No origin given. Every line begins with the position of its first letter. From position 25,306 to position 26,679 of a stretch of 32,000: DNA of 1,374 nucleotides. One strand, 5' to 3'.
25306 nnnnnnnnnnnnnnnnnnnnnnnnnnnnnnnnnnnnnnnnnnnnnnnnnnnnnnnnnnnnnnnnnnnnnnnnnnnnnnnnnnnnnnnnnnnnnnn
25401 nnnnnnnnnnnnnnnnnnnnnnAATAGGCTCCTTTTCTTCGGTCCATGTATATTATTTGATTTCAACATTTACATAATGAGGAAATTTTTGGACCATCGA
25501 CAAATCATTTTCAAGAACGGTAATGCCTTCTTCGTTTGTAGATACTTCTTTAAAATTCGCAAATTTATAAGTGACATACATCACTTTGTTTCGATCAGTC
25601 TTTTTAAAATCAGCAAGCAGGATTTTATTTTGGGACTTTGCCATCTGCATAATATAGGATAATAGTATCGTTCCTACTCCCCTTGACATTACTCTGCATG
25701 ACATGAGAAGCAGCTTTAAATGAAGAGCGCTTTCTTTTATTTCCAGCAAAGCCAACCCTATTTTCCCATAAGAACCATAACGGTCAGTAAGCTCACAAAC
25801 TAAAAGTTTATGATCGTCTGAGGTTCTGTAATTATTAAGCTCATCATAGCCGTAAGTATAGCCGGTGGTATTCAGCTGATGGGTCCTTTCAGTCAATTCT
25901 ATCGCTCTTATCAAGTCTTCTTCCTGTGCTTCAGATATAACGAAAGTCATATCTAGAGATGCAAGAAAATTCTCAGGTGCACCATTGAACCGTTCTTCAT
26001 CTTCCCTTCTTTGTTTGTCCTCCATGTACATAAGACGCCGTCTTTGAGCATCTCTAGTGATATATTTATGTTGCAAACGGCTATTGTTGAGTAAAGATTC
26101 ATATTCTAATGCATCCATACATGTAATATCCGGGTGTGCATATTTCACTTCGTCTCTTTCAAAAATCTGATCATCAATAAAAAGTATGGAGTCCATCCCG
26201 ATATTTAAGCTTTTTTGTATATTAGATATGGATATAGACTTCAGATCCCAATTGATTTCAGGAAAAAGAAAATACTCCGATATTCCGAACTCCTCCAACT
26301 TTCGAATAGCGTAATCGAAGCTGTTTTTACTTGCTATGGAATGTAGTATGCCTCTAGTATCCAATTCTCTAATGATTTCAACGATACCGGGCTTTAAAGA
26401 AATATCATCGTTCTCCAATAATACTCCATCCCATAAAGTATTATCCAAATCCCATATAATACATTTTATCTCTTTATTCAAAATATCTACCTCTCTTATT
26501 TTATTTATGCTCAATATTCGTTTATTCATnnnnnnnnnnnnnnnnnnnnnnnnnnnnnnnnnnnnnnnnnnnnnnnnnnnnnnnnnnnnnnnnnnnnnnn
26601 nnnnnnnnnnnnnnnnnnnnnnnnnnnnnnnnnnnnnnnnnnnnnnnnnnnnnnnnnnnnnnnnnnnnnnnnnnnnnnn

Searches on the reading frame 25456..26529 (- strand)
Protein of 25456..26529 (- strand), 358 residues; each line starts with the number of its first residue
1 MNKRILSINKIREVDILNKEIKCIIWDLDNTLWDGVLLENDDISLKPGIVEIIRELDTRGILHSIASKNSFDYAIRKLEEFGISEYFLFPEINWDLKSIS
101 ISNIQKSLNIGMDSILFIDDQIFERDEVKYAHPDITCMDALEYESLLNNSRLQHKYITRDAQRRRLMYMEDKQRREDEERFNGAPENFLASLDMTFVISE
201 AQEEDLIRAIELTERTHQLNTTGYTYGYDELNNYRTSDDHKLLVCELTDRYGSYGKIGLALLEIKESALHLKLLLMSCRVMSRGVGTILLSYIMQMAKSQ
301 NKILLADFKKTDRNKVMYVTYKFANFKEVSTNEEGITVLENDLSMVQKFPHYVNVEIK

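Call 6: search_protein_families(library=pfam, proteins=[window:25456-26529:-], max_evalue=0.001)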
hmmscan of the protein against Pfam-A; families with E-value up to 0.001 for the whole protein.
window:25456-26529:- (358 aa): 2 families
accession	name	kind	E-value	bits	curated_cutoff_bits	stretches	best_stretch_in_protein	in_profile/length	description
PF00702.32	Hydrolase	-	2.5e-06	28.5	26.4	0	35-120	89-179/191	haloacid dehalogenase-like hydrolase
PF13419.12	HAD_2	-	3.8e-06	27.6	23.8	1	41-123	76-163/178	Haloacid dehalogenase-like hydrolase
